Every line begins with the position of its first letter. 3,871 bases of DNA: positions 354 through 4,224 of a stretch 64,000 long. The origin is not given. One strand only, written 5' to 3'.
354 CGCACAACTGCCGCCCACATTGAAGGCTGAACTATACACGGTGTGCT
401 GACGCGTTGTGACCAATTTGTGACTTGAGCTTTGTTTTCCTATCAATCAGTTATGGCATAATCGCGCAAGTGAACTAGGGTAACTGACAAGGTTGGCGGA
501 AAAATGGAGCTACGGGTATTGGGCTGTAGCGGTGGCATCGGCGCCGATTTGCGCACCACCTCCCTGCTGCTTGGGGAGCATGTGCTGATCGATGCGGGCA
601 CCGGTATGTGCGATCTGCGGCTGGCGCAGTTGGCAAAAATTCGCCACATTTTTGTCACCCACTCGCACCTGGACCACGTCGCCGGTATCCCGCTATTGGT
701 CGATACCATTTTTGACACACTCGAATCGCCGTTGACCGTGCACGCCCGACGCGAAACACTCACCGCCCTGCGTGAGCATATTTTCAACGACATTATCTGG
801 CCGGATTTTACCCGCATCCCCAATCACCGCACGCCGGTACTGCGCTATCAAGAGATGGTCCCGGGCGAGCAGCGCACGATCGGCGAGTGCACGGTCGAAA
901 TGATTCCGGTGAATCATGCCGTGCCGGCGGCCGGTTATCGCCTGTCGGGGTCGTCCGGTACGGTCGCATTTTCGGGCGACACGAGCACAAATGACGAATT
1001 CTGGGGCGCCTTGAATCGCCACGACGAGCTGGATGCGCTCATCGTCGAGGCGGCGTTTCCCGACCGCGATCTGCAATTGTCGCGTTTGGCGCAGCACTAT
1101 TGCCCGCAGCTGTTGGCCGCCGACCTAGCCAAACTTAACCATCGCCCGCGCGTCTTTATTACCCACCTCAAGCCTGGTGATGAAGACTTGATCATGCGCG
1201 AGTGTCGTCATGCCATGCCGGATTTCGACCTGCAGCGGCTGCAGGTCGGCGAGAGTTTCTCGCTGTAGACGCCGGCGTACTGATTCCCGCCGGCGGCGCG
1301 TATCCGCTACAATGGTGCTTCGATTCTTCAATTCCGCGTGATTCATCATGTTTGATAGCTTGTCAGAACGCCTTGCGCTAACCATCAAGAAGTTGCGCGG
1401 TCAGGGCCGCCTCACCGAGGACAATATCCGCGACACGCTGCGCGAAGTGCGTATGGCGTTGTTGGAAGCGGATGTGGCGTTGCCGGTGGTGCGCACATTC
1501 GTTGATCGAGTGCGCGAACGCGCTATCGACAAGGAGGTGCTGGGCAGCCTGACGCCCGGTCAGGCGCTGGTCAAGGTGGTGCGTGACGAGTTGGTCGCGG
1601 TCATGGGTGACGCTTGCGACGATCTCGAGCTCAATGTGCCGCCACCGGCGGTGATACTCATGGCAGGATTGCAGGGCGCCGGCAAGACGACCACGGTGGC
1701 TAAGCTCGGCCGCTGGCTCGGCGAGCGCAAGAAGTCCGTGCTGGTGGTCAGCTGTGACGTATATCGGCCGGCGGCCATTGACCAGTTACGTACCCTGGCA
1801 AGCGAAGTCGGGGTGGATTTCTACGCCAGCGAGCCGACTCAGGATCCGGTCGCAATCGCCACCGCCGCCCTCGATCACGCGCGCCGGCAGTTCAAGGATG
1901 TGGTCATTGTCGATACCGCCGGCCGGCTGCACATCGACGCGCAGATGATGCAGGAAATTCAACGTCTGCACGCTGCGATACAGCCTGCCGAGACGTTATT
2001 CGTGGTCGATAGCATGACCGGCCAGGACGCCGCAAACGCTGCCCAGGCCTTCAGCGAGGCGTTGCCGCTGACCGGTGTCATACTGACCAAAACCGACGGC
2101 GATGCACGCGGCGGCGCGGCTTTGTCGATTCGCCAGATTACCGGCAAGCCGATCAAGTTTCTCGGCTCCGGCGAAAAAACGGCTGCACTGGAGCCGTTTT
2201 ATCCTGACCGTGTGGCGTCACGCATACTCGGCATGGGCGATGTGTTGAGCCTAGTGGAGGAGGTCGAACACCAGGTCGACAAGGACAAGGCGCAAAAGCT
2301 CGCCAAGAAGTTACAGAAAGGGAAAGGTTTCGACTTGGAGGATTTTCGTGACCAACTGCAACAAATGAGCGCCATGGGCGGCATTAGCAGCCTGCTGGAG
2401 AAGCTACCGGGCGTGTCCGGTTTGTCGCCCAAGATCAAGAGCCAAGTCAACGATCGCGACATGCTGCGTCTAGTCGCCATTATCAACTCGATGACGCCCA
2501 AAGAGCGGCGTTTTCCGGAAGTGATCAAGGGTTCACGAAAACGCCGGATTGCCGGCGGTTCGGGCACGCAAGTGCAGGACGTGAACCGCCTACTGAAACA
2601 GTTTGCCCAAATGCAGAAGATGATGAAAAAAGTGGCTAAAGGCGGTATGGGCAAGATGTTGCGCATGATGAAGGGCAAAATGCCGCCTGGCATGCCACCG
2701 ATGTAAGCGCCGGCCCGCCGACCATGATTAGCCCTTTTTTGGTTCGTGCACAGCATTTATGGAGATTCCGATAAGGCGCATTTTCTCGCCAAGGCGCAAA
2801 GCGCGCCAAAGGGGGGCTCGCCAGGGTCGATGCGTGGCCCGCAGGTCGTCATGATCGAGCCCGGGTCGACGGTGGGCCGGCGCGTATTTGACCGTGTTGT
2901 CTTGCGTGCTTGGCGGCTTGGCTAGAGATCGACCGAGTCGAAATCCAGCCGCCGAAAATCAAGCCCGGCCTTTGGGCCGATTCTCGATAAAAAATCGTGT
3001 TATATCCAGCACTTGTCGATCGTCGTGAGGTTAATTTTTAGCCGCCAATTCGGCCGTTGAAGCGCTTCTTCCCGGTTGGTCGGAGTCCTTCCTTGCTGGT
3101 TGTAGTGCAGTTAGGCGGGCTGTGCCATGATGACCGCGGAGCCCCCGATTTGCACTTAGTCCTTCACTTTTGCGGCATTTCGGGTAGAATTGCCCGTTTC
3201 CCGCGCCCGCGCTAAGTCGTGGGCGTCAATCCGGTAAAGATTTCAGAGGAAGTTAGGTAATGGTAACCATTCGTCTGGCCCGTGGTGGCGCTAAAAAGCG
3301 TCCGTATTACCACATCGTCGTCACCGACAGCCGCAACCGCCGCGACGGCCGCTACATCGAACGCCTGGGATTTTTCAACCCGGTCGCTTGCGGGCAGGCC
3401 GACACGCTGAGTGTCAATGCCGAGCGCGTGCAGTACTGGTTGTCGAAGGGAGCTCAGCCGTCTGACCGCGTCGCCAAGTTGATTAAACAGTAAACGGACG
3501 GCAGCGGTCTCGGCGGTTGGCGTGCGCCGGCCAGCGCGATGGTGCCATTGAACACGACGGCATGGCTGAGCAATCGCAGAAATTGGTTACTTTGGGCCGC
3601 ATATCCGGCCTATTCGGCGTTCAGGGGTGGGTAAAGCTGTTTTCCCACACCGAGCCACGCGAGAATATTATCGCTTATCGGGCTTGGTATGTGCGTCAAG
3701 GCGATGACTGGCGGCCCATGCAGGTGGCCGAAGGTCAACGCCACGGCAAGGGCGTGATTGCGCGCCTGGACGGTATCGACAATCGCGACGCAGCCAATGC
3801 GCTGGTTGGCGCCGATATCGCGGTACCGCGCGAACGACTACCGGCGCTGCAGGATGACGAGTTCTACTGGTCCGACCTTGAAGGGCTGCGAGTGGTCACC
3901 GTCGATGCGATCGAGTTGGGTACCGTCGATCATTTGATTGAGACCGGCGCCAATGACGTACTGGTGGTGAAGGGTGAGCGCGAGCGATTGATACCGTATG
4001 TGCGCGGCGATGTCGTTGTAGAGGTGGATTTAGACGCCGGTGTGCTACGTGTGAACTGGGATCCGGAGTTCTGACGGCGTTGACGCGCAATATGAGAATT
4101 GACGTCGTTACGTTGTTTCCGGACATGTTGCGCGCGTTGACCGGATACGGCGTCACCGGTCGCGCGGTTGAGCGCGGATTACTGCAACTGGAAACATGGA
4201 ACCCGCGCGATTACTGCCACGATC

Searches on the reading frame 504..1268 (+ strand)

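Call 97: search_protein_families(library=ncbifam, proteins=[window:504-1268:+], max_evalue=1e-10)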
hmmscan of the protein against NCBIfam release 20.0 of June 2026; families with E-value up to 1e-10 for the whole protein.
window:504-1268:+ (254 aa): 4 families
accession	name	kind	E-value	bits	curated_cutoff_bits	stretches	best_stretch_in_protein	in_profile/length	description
TIGR02651.1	RNase_Z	equivalog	8.3e-19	67.7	292.95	1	3-148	2-148/302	ribonuclease Z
NF000801.0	PRK00055.1-3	equivalog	7.4e-18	64.6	252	1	1-148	2-153/307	ribonuclease Z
NF041851.1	cyc_nuc_deg_phdiest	equivalog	4.7e-12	45.8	400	1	1-236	1-236/253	cyclic nucleotide-degrading phosphodiesterase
NF002558.0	PRK02126.1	subfamily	8.8e-11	41.4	315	0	24-71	27-73/345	ribonuclease Z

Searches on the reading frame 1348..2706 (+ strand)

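Call 97: search_protein_families(library=ncbifam, proteins=[window:1348-2706:+], max_evalue=1e-10)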
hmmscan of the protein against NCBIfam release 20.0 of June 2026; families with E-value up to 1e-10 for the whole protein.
window:1348-2706:+ (452 aa): 7 families
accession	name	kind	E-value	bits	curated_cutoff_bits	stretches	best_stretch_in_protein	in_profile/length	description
TIGR00959.1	ffh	equivalog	1.3e-174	581.1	473.2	1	2-428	1-428/428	signal recognition particle protein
TIGR01425.1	SRP54_euk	equivalog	2.2e-88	297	576.25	1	5-425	5-428/428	signal recognition particle protein SRP54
TIGR00064.1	ftsY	equivalog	3.9e-66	223.2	260.7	1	28-292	4-277/279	signal recognition particle-docking protein FtsY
TIGR03499.1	FlhF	equivalog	4.6e-17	62.9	174.15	1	25-192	134-286/286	flagellar biosynthesis GTPase FlhF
NF009367.0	PRK12724.1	equivalog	6.9e-16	58.1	718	1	102-275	225-395/433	flagellar biosynthesis regulator FlhF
NF009368.0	PRK12726.1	equivalog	5.7e-14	52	832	1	101-278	207-381/407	flagellar biosynthesis regulator FlhF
NF005230.0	PRK06731.1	equivalog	1.2e-11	44.4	553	1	103-276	89-259/281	flagellar biosynthesis regulator FlhF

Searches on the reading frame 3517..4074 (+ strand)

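Call 97: search_protein_families(library=ncbifam, proteins=[window:3517-4074:+], max_evalue=1e-10)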
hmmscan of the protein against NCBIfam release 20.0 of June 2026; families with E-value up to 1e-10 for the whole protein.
window:3517-4074:+ (185 aa): 5 families
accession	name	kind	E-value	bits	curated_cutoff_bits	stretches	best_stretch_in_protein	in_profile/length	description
TIGR02273.1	16S_RimM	equivalog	5.5e-49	165.8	66.2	1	24-184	2-165/166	ribosome maturation factor RimM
NF011185.0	PRK14591.1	equivalog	9.7e-25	87.6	223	1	20-182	2-166/169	16S rRNA-processing protein RimM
NF010403.0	PRK13829.1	equivalog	7.4e-22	77.6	145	1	20-169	4-150/177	16S rRNA-processing protein RimM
NF011186.0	PRK14592.1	equivalog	1.2e-16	60.9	190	1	21-176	3-157/171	16S rRNA-processing protein RimM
NF011184.0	PRK14590.1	equivalog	7.1e-11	41.9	189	1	21-174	3-162/176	16S rRNA-processing protein RimM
